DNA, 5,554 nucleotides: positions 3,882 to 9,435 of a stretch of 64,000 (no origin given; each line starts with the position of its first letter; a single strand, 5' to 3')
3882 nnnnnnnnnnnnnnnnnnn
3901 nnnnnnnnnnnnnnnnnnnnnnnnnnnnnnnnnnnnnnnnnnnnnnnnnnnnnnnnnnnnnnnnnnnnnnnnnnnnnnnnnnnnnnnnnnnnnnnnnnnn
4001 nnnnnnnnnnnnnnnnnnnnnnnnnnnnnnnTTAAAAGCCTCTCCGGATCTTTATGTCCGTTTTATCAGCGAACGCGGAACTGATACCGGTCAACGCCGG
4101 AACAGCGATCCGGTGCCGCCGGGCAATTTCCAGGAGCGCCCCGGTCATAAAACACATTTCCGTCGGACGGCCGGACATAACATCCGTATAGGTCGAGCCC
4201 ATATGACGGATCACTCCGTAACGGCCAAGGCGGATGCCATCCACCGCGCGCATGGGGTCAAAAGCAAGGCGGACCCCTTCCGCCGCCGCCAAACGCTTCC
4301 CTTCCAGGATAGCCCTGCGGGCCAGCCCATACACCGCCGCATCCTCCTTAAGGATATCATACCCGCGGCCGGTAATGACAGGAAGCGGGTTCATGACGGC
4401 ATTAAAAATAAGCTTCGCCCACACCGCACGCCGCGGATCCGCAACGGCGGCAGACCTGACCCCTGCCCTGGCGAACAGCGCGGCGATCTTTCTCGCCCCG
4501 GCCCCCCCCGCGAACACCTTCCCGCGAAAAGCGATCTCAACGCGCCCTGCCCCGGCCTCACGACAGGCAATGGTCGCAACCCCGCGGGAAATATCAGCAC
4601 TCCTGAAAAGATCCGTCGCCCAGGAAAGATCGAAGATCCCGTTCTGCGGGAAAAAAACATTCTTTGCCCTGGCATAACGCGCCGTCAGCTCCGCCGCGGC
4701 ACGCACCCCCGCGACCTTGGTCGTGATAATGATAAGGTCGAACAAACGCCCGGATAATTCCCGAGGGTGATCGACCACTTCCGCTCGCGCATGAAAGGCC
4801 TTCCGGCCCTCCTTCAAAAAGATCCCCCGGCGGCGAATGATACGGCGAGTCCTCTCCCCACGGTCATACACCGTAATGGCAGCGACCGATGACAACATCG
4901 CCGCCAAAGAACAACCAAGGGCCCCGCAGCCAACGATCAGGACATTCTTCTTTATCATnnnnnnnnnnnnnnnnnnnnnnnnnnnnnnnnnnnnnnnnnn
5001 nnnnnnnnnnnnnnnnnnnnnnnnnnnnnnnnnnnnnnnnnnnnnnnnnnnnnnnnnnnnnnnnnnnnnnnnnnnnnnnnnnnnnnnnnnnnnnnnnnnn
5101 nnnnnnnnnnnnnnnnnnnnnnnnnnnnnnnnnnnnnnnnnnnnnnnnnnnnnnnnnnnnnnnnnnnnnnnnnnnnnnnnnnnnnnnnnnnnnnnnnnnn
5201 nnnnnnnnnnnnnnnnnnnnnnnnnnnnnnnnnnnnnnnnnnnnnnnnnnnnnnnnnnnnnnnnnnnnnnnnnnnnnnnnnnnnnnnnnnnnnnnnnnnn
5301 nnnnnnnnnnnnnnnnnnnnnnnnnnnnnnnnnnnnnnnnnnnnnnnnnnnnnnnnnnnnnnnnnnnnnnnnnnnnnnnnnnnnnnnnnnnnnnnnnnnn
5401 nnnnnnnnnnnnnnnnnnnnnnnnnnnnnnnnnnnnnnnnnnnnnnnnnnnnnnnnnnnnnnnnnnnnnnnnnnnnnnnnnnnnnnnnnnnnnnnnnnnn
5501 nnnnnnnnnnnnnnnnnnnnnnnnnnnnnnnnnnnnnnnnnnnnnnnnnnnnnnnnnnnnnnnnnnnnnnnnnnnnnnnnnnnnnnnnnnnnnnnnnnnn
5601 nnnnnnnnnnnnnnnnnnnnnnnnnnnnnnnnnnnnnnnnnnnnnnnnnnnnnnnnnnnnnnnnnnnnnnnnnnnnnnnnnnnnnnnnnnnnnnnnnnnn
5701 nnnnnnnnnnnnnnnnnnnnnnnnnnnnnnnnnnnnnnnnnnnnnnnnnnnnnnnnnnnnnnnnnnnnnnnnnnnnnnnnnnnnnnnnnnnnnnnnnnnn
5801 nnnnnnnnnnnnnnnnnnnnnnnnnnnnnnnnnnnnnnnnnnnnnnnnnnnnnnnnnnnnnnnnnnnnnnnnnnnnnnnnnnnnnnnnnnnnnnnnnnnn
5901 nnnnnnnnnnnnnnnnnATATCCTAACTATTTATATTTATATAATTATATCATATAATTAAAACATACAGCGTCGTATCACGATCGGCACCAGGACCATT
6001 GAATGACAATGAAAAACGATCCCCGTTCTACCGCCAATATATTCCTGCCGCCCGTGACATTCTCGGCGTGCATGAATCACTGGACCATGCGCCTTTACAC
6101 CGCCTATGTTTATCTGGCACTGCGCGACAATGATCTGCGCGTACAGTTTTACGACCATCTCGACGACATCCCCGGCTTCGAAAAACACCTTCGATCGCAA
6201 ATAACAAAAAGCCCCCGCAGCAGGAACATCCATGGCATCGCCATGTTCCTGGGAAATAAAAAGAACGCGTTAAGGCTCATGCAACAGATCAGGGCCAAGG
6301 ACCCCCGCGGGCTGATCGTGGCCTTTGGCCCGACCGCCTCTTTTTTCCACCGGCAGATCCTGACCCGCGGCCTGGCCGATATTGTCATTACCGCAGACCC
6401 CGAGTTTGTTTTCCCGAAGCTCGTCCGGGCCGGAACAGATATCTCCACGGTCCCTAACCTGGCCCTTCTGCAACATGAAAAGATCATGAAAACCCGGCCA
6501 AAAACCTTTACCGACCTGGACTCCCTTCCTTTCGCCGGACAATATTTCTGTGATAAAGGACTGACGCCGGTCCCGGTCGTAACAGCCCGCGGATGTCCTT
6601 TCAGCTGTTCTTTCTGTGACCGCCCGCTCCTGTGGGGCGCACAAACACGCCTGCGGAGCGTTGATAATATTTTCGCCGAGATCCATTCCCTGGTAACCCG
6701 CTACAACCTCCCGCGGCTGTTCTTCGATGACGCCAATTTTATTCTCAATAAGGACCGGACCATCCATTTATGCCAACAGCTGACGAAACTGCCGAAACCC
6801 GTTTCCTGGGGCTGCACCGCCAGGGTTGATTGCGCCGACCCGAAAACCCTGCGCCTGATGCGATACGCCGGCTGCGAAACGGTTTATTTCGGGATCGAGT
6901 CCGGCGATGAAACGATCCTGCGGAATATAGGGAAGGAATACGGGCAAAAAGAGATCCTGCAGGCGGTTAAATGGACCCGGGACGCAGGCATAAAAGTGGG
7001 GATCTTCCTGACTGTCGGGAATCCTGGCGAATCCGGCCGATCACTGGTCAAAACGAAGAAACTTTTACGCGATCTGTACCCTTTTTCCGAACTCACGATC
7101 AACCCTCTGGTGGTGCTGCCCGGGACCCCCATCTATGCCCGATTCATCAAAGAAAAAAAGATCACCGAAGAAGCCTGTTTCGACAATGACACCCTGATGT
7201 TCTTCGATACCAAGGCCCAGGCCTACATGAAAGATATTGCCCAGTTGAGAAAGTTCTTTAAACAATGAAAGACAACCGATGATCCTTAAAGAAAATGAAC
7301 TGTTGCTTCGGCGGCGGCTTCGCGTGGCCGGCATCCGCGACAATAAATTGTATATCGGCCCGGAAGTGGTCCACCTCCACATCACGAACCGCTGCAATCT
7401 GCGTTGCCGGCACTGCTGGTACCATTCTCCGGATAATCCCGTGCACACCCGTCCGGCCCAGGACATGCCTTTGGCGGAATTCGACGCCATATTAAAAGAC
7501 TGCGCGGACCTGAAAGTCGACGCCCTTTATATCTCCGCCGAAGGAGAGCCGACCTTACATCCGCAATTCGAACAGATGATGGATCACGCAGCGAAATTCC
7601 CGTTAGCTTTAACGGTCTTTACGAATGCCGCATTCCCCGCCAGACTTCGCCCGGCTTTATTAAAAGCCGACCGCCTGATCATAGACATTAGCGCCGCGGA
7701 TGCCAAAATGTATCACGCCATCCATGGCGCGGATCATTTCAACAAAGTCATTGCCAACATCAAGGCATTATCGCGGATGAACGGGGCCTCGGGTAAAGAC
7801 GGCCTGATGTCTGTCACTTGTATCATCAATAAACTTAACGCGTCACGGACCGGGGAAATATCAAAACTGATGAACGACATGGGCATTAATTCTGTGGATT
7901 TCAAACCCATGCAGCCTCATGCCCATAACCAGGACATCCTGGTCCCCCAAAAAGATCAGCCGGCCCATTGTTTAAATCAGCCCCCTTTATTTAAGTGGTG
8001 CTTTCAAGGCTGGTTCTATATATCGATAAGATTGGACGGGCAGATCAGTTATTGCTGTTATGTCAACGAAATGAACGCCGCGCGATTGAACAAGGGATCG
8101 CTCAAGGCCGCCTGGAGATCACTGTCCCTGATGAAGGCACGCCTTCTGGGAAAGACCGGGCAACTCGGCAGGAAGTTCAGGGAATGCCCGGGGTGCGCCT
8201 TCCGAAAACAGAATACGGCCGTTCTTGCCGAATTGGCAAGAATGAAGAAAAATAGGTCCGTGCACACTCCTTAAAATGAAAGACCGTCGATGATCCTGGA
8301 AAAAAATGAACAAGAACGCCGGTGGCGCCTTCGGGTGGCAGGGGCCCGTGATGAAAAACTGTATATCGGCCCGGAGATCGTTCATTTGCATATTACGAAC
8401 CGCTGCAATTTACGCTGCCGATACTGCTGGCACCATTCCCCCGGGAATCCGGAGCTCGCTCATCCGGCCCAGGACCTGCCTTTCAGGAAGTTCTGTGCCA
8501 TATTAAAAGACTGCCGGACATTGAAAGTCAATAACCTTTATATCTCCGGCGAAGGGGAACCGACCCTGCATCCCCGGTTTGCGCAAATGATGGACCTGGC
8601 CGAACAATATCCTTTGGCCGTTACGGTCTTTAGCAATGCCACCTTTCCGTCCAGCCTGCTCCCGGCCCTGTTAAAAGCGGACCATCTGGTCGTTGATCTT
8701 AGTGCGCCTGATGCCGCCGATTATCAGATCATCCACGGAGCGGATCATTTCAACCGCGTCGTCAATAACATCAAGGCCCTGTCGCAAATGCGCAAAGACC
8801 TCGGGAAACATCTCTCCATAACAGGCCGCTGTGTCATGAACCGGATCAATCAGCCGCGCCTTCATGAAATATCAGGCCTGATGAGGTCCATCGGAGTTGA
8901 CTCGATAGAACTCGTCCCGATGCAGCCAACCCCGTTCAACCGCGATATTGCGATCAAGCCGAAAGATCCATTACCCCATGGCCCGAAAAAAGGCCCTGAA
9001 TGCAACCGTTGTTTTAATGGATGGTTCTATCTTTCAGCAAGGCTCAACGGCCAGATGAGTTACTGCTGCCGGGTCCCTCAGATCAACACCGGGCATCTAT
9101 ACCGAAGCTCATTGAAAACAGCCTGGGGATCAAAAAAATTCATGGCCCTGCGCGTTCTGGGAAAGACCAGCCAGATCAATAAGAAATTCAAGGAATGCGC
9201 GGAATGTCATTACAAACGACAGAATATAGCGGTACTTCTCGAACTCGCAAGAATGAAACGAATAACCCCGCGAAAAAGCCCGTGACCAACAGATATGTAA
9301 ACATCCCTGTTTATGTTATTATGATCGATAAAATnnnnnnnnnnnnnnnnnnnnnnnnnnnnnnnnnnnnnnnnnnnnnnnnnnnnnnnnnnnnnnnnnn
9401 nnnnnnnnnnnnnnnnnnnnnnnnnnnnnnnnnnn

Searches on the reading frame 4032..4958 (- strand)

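Call 51: search_protein_families(library=pfam, proteins=[window:4032-4958:-], max_evalue=0.001)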
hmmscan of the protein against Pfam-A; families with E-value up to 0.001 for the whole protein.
window:4032-4958:- (308 aa): 3 families
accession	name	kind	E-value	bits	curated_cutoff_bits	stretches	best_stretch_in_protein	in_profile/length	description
PF08546.17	ApbA_C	-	6.2e-19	69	22.7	1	176-296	3-121/125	Ketopantoate reductase PanE/ApbA C terminal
PF02558.23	ApbA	-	1.3e-17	64.2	22.2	1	6-151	1-146/150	Ketopantoate reductase PanE/ApbA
PF00899.27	ThiF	-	0.00072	19.2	28.1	0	4-34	21-53/238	ThiF family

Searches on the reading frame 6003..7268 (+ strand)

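Call 23: search_protein_families(library=pfam, proteins=[window:6003-7268:+], max_evalue=0.001)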
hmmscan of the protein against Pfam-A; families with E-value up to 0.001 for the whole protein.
window:6003-7268:+ (421 aa): 1 family
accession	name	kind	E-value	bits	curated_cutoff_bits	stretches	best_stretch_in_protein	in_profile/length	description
PF04055.27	Radical_SAM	-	5.3e-19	69.4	29.5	1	193-355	2-166/166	Radical SAM superfamily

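Call 24: search_protein_families(library=ncbifam, proteins=[window:6003-7268:+], max_evalue=0.0001)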
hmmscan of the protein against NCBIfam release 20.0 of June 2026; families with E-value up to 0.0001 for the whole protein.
window:6003-7268:+ (421 aa): 24 families
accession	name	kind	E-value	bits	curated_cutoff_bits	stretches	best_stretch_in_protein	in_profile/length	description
TIGR04479.1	bcpD_PhpK_rSAM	subfamily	8.4e-35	120.1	600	1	141-360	191-411/504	PhpK family radical SAM P-methyltransferase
TIGR04072.2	rSAM_ladder_B12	equivalog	1e-33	116.6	360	1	34-393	22-384/443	lipid biosynthesis B12-binding/radical SAM protein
NF050148.1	rSAM_ApyD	equivalog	7e-33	113.9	750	1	89-380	90-392/645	RiPP biosynthesis radical SAM protein ApyD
TIGR03471.1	HpnJ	equivalog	5.7e-31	107.9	577.6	1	89-392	84-398/472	hopanoid biosynthesis associated radical SAM protein HpnJ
TIGR04014.1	B12_SAM_MJ_0865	equivalog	1e-29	103.6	360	1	86-381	49-358/434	methyl-coenzyme M reductase glutamine C-methyltransferase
TIGR04013.1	B12_SAM_MJ_1487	hypoth_equivalog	6.5e-26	91.1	251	1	72-378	42-354/382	TIGR04013 family B12-binding domain/radical SAM domain-containing protein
TIGR02026.1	BchE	equivalog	1e-23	84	481.35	1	87-394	77-400/497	magnesium-protoporphyrin IX monomethyl ester anaerobic oxidative cyclase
NF033070.1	rSAM_AprD4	equivalog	2.4e-21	76.1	500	1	165-378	163-387/456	AprD4 family radical SAM diol-dehydratase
TIGR04385.1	B12_rSAM_cofa1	equivalog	2e-20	73.4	450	1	184-364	190-370/438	B12 lower ligand biosynthesis radical SAM protein BzaD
NF038361.1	rSAM_Sden_1168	equivalog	7.3e-17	61.1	575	1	185-397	278-489/560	Sden_1168 family B12-binding radical SAM P-methyltransferase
TIGR04367.1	HpnR_B12_rSAM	equivalog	1.4e-15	56.8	650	1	80-339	68-334/490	hopanoid C-3 methylase HpnR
TIGR04295.1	B12_rSAM_oligo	hypoth_equivalog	2.7e-15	56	400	1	94-302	92-305/422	TIGR04295 family B12-binding domain-containing radical SAM protein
NF040542.1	rSAM_RCCLKC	equivalog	3.5e-15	56.1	450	1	87-333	63-325/423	arsinothricin biosynthesis radical SAM protein ArsL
NF045585.1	rSAM_slr0320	equivalog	4.2e-15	55.2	775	1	180-331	226-380/511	photosystem II high light acclimation radical SAM protein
TIGR03975.1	rSAM_ocin_1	subfamily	6.5e-14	51.3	281.85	1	41-357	98-429/606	RiPP maturation radical SAM C-methyltransferase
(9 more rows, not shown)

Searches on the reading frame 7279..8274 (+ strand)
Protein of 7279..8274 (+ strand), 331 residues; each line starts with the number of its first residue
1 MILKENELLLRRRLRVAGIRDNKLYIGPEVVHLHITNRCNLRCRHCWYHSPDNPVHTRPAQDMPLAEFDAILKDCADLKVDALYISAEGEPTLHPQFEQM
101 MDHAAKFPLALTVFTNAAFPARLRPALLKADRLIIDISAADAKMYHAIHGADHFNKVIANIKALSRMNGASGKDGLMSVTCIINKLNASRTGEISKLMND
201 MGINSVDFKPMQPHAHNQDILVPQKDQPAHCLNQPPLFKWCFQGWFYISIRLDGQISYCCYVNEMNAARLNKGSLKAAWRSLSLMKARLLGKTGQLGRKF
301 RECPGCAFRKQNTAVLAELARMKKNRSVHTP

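Call 23: search_protein_families(library=pfam, proteins=[window:7279-8274:+], max_evalue=0.001)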
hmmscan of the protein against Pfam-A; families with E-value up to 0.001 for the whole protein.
window:7279-8274:+ (331 aa): 2 families
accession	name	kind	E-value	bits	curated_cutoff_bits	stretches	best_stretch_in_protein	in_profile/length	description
PF04055.27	Radical_SAM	-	9.1e-13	49.1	29.5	1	35-170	3-142/166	Radical SAM superfamily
PF13186.11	SPASM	-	1.1e-05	26.1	21.5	1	241-306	1-66/67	Iron-sulfur cluster-binding domain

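Call 24: search_protein_families(library=ncbifam, proteins=[window:7279-8274:+], max_evalue=0.0001)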
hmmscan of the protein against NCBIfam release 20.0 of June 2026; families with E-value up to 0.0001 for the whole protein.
window:7279-8274:+ (331 aa): 34 families (the best 25 are shown)
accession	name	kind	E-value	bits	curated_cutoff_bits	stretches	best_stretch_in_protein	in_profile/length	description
TIGR04317.1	W_rSAM_matur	equivalog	5.4e-22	78.4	380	1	31-218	6-191/349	tungsten cofactor oxidoreductase radical SAM maturase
TIGR04250.1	SCM_rSAM_ScmE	equivalog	7.4e-15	54.7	400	1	28-198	2-165/358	SynChlorMet cassette radical SAM/SPASM protein ScmE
NF050035.1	rSAM_WgK_link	exception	1.4e-14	53.9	650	1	24-170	4-149/367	radical SAM/SPASM peptide maturase WgkB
TIGR04251.1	SCM_rSAM_ScmF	equivalog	2e-14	53.8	400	1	31-219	6-190/353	SynChlorMet cassette radical SAM/SPASM protein ScmF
TIGR04321.1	spiroSPASM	subfamily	8.2e-14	51.1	250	1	27-167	229-379/510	spiro-SPASM protein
NF033640.1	N_Twi_rSAM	subfamily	4.9e-13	48.9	170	1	28-215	110-314/398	twitch domain-containing radical SAM protein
TIGR02666.1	moaA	equivalog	2.6e-12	46.4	284.05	1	33-168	14-154/336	GTP 3',8-cyclase MoaA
TIGR04054.1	rSAM_NirJ1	equivalog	4e-12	45.4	650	1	27-208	35-207/387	putative heme d1 biosynthesis radical SAM protein NirJ1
NF038283.1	viperin_w_prok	equivalog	9.3e-11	41.4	180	1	30-122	3-97/281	viperin family antiviral radical SAM protein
TIGR04082.1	rSAM_for_selen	equivalog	1.4e-10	40.6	350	1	25-165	193-332/516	thio(seleno)oxazole modification radical SAM maturase SbtM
TIGR02668.1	moaA_archaeal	equivalog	1.5e-10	40.6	325.25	1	31-163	12-142/303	GTP 3',8-cyclase MoaA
TIGR03962.1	mycofact_rSAM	equivalog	4.1e-10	39.4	265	1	31-204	14-179/339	mycofactocin radical SAM maturase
TIGR04311.1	rSAM_Geo_metal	subfamily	5.4e-10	38.9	400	1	28-188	2-164/423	radical SAM/SPASM family putative metalloenzyme maturase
TIGR04546.1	rSAM_ahbC_deAc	equivalog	1.8e-09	36.9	650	1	30-208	40-210/390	12,18-didecarboxysiroheme deacetylase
NF001199.0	PRK00164.2-1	equivalog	2.3e-09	36.9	231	1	32-164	15-145/308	GTP 3',8-cyclase MoaA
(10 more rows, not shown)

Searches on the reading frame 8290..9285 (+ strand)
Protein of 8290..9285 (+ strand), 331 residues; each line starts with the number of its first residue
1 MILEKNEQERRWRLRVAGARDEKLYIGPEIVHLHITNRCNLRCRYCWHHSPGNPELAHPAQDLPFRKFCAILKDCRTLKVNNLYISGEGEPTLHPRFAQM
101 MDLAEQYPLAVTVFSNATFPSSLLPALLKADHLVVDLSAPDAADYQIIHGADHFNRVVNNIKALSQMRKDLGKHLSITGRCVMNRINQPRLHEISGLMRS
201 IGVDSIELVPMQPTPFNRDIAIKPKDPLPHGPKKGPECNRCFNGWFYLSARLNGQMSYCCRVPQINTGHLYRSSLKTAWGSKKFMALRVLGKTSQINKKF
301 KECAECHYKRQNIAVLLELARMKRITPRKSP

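Call 23: search_protein_families(library=pfam, proteins=[window:8290-9285:+], max_evalue=0.001)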
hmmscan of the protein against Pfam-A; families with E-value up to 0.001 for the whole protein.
window:8290-9285:+ (331 aa): 2 families
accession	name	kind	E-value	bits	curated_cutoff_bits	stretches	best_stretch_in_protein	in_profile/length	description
PF04055.27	Radical_SAM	-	4e-10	40.6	29.5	1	35-167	3-139/166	Radical SAM superfamily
PF13186.11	SPASM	-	8.4e-08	32.8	21.5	1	241-307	1-67/67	Iron-sulfur cluster-binding domain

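Call 24: search_protein_families(library=ncbifam, proteins=[window:8290-9285:+], max_evalue=0.0001)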
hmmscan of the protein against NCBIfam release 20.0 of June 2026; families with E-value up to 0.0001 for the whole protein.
window:8290-9285:+ (331 aa): 31 families (the best 25 are shown)
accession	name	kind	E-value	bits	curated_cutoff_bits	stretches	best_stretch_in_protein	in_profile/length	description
TIGR04317.1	W_rSAM_matur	equivalog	2.1e-24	86.3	380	1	31-211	6-184/349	tungsten cofactor oxidoreductase radical SAM maturase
TIGR04251.1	SCM_rSAM_ScmF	equivalog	6e-16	58.8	400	1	31-215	6-186/353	SynChlorMet cassette radical SAM/SPASM protein ScmF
TIGR04250.1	SCM_rSAM_ScmE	equivalog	3.1e-15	55.9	400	1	28-196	2-163/358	SynChlorMet cassette radical SAM/SPASM protein ScmE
NF033640.1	N_Twi_rSAM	subfamily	1.1e-14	54.4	170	1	26-202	108-299/398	twitch domain-containing radical SAM protein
NF050035.1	rSAM_WgK_link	exception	9.7e-13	47.8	650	1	24-195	4-174/367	radical SAM/SPASM peptide maturase WgkB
TIGR02666.1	moaA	equivalog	3.3e-12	46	284.05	1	33-168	14-154/336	GTP 3',8-cyclase MoaA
NF038283.1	viperin_w_prok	equivalog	7.9e-11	41.6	180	1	30-125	3-100/281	viperin family antiviral radical SAM protein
TIGR04311.1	rSAM_Geo_metal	subfamily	9.9e-11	41.3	400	1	29-205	3-181/423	radical SAM/SPASM family putative metalloenzyme maturase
NF001199.0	PRK00164.2-1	equivalog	1.1e-10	41.2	231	1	32-166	15-147/308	GTP 3',8-cyclase MoaA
TIGR04321.1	spiroSPASM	subfamily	1.8e-10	40.1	250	1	22-167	224-379/510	spiro-SPASM protein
TIGR02668.1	moaA_archaeal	equivalog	2.2e-10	40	325.25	1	31-165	12-144/303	GTP 3',8-cyclase MoaA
TIGR02109.1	PQQ_syn_pqqE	equivalog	9.9e-10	37.9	381.35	1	29-212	7-183/358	pyrroloquinoline quinone biosynthesis protein PqqE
TIGR04082.1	rSAM_for_selen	equivalog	1.7e-08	33.7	350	1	32-167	202-334/516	thio(seleno)oxazole modification radical SAM maturase SbtM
TIGR02495.1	NrdG2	equivalog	1.8e-08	33.9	131.15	1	38-166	25-152/193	anaerobic ribonucleoside-triphosphate reductase activating protein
TIGR04340.1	rSAM_ACGX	hypoth_equivalog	1.9e-08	33.9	400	1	32-118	6-93/341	radical SAM/SPASM domain protein, ACGX system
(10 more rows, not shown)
